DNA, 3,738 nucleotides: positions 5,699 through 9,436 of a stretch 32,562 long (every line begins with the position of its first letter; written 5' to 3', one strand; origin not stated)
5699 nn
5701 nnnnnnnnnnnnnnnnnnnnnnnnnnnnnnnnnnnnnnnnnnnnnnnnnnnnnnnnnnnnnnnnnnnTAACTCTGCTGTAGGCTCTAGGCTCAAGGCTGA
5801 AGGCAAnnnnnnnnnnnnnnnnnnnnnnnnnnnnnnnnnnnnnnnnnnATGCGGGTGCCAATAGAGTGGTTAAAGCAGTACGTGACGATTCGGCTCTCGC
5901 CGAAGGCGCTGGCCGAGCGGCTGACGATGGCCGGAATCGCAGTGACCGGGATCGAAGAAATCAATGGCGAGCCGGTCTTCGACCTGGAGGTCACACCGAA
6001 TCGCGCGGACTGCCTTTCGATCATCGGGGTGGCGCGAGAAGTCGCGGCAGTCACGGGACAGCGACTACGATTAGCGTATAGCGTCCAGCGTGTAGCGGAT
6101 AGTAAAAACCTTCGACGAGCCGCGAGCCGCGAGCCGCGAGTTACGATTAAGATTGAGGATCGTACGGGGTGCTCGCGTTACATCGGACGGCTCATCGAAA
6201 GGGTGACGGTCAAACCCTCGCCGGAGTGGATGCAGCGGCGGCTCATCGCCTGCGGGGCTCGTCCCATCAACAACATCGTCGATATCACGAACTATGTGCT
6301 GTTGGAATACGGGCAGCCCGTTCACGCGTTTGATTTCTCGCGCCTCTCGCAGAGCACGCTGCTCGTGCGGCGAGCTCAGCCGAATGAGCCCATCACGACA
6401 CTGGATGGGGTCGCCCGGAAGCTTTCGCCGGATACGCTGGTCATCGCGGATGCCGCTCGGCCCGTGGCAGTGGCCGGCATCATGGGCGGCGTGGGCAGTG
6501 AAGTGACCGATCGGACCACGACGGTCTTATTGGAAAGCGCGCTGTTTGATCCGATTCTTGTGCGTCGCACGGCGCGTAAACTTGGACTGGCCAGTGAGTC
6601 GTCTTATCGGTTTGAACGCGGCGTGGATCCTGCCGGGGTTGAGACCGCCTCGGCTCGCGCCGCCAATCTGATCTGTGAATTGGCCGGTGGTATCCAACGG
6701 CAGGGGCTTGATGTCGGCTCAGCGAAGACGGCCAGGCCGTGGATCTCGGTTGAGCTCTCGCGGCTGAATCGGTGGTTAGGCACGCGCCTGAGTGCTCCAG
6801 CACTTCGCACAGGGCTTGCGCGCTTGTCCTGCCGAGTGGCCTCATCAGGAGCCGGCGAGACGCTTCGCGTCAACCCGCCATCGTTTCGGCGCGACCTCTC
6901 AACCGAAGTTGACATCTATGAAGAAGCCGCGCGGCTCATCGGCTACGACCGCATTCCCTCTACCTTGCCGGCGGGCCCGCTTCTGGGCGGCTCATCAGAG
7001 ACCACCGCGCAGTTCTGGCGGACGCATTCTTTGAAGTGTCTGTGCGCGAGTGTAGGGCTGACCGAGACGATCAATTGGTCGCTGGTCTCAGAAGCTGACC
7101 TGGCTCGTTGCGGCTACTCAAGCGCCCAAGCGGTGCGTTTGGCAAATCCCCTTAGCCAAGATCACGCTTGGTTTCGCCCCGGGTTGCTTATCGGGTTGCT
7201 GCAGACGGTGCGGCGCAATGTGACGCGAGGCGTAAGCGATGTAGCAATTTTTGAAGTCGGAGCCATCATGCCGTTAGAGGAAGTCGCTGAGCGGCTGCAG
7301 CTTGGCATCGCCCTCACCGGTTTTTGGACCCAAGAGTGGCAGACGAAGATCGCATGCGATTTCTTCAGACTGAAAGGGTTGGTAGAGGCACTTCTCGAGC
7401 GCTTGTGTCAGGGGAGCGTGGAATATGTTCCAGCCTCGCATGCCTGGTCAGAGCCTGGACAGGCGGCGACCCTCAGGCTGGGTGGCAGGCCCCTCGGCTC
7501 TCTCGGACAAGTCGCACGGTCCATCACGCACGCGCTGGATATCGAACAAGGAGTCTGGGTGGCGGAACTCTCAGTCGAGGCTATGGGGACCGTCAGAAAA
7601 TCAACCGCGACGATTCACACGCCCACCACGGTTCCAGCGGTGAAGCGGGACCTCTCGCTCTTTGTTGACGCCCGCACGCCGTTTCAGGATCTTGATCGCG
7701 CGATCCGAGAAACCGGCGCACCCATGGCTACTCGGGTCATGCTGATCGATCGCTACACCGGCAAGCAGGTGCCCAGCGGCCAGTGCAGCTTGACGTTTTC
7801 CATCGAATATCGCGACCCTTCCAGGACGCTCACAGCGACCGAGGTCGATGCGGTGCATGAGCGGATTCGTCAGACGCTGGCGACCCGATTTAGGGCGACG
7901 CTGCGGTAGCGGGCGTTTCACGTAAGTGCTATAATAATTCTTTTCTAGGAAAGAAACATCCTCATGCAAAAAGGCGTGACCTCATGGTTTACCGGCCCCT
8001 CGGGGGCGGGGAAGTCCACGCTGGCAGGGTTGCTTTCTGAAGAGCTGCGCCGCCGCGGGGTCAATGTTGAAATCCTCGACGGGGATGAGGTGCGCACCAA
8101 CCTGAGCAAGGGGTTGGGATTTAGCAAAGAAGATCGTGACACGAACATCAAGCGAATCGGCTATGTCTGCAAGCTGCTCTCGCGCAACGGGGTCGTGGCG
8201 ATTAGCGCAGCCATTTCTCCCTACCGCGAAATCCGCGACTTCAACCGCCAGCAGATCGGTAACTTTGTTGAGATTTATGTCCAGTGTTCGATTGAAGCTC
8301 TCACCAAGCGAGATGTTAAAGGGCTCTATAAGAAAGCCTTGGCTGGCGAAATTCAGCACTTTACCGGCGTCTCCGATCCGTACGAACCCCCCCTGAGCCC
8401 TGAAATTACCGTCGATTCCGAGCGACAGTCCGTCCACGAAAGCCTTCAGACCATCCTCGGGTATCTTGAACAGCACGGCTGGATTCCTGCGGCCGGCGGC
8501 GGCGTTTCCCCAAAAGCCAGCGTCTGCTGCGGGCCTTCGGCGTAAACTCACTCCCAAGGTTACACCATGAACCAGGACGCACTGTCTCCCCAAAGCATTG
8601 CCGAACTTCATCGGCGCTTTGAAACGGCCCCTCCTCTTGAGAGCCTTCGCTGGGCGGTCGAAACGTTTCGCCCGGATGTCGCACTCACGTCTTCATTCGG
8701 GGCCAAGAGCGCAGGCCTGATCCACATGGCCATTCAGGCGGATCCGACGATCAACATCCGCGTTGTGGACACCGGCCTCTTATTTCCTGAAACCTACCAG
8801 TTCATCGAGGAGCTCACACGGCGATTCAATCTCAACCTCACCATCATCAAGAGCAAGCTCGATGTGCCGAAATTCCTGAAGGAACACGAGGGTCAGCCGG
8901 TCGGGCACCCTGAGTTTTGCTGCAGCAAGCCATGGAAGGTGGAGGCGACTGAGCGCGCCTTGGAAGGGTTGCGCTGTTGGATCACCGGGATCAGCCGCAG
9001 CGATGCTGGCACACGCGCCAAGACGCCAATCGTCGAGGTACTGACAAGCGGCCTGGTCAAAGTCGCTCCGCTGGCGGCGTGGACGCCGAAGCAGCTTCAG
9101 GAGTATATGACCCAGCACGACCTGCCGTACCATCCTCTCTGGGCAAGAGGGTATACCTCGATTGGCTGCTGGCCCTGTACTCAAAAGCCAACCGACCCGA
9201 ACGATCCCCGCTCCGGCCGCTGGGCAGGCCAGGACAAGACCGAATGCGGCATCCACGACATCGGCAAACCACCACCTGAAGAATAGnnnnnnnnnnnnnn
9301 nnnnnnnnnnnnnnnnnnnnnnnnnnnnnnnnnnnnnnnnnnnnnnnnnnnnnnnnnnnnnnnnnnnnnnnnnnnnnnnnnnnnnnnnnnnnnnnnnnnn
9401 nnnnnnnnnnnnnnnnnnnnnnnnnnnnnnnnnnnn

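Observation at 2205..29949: Recurrent architecture: 7- or 8-nt-periodic inverted tandem arrays fill intra-operon spacers and end at SD-less start codons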

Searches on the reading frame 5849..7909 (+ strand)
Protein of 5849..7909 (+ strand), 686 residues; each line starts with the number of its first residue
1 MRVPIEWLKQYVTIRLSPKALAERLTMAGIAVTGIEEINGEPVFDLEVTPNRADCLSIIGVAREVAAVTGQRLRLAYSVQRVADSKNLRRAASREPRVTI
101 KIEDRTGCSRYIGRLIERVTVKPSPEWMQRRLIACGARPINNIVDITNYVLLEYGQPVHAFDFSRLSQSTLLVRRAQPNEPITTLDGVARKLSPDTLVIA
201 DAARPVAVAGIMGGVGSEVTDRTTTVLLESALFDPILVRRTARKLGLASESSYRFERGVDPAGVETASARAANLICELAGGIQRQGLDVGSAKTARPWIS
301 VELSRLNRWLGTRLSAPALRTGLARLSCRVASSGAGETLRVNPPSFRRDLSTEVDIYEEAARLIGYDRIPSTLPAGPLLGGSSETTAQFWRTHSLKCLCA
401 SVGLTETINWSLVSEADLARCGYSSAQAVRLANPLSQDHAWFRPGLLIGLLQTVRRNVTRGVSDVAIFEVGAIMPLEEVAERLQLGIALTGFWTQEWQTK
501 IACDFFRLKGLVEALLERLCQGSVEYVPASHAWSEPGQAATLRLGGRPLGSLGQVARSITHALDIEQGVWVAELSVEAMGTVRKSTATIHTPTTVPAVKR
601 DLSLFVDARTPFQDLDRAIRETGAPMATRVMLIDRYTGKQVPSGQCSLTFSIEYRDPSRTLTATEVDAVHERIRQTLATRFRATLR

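Call 17: search_protein_families(library=pfam, proteins=[window:5849-7909:+])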
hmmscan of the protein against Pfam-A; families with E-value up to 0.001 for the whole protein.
window:5849-7909:+ (686 aa): 4 families
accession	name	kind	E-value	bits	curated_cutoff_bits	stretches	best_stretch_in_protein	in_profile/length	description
PF03483.22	B3_4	-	1.7e-71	239.9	29.3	1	108-280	2-174/174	B3/4 domain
PF17759.6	tRNA_synthFbeta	-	7.2e-47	160.1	22.4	1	369-575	1-213/214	Phenylalanyl tRNA synthetase beta chain CLM domain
PF03147.19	FDX-ACB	-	1.1e-24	87.1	31.1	1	595-686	3-94/94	Ferredoxin-fold anticodon binding domain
PF03484.21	B5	-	8.2e-20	71.2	28.6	1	299-366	1-67/67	tRNA synthetase B5 domain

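Call 21: find_related_loci(query=window:5849-7909:+, collection=genome_contigs, flank=10000)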
Query window:5849-7909:+ (686 aa) in genome_contigs; peptide patterns used: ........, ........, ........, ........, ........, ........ (x = any residue, [..] = any of these).
600 stretches matched a pattern (row limit reached: there are more); 596 encode a relative of the query (tblastn E <= 1e-3); the best 80 are kept; 80 distinct loci.
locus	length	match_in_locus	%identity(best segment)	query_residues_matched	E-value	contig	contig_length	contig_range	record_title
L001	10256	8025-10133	46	1-686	0e+0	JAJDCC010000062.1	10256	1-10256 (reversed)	MAG: Candidatus Omnitrophota bacterium isolate OFTM210 OFTM210_61, whole genome shotgun sequence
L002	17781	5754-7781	40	1-686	2e-156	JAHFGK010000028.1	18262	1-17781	MAG: Candidatus Omnitrophota bacterium isolate nzgw313 NODE_4184_length_18263_cov_3.989362, whole genome shotgun sequenc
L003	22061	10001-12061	38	1-686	9e-151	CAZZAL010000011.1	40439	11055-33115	MAG TPA_asm: uncultured Planctomycetia bacterium isolate SRP077602_co2_386 genome assembly, contig: NODE_1479_length_404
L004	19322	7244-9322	60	1-686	0e+0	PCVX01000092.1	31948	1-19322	MAG: Candidatus Omnitrophica bacterium CG11_big_fil_rev_8_21_14_0_20_63_9 CG11_8_21_14_0.20_scaffold_650_c, whole genome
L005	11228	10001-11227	58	1-402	5e-146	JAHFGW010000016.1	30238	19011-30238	MAG: Candidatus Omnitrophota bacterium isolate nzgw324 NODE_1814_length_30239_cov_7.223222, whole genome shotgun sequenc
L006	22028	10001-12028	38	1-686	2e-144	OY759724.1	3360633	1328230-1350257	MAG: Candidatus Omnitrophota bacterium isolate 1a5844f9-839a-4d7b-a7f9-2444bab12bdd genome assembly, chromosome: 1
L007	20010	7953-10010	37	1-686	2e-145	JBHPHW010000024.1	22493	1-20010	Candidatus Omnitrophota bacterium isolate SAG AM-312-C06 AM-312-C06_NODE_24, whole genome shotgun sequence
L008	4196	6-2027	37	7-686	9e-144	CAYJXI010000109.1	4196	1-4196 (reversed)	MAG TPA_asm: uncultured Planctomycetales bacterium isolate ERP125453_co1_481 genome assembly, contig: NODE_29476_length_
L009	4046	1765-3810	39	1-686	2e-141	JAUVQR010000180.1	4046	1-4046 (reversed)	MAG: Planctomycetota bacterium isolate CSMAG_693 CSMAG_693_k127_29958967_length_4046_cov_21.1005, whole genome shotgun s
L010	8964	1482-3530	39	1-686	3e-134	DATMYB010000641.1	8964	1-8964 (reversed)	MAG TPA_asm: Syntrophomonas sp. isolate SMAG_U13135 k141_106783, whole genome shotgun sequence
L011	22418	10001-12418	38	1-685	1e-131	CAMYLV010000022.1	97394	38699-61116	MAG: uncultured Desulfobacterales bacterium isolate FCS_Desulfobacterota_01 genome assembly, contig: scaffold_163, whole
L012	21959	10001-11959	38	1-686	8e-131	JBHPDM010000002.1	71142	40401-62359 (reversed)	Candidatus Omnitrophota bacterium isolate SAG AM-311-A19 NODE_2_length_71142_cov_31.261342, whole genome shotgun sequenc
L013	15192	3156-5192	37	1-686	2e-130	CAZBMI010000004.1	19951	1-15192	MAG TPA_asm: uncultured Planctomycetia bacterium isolate binchicken_co77_39 genome assembly, contig: NODE_3284_length_19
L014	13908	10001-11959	38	1-686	4e-130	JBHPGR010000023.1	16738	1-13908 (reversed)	Candidatus Omnitrophota bacterium isolate SAG AM-311-N03 NODE_23_length_16738_cov_29.110232, whole genome shotgun sequen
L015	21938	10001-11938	40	43-686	3e-129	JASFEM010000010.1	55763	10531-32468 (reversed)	MAG: Syntrophobacterales bacterium isolate D0606M12metaG_Bin_34 D0606M12metaG_FD_scaffold_44_c1, whole genome shotgun se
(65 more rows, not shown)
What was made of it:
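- On Cyanobacterial STRR: The nearest genomes are labelled Candidatus Omnitrophota (call 21).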

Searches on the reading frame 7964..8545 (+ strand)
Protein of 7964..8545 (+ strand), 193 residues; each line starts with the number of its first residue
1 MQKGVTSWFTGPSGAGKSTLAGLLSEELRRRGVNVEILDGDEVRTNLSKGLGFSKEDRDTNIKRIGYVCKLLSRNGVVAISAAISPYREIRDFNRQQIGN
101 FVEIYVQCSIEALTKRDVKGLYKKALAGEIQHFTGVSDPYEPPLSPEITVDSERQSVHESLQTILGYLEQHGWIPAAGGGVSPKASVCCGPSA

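Call 17: search_protein_families(library=pfam, proteins=[window:7964-8545:+])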
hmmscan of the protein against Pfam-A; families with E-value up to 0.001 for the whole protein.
window:7964-8545:+ (193 aa): 8 families
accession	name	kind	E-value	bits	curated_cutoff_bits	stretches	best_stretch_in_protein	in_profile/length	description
PF01583.26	APS_kinase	-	4.3e-58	196.1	21.1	1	3-151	1-152/152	Adenylylsulphate kinase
PF13238.12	AAA_18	-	8.8e-07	29.9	29.4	1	10-116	4-107/128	AAA domain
PF01656.29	CbiA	-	0.00018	21.9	25.4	1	12-74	7-67/125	CobQ/CobB/MinD/ParA nucleotide binding domain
PF00005.33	ABC_tran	-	0.00022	22.3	25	1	2-56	9-52/137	ABC transporter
PF13614.12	AAA_31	-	0.00025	21.5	27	1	14-65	12-62/177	AAA domain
PF13671.12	AAA_33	-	0.00029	21.6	27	1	9-60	4-50/143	AAA domain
PF03266.21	NTPase_1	-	0.00041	20.7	23.9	1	9-58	4-52/168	NTPase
PF13191.12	AAA_16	-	0.00076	20.4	32.6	0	10-40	30-58/167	AAA ATPase domain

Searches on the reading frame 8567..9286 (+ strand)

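Call 17: search_protein_families(library=pfam, proteins=[window:8567-9286:+])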
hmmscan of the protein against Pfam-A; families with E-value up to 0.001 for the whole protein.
window:8567-9286:+ (239 aa): 1 family
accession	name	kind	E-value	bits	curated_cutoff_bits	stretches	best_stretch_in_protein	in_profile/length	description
PF01507.26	PAPS_reduct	-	1.3e-40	139.7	22.5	1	38-207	2-175/175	Phosphoadenosine phosphosulfate reductase domain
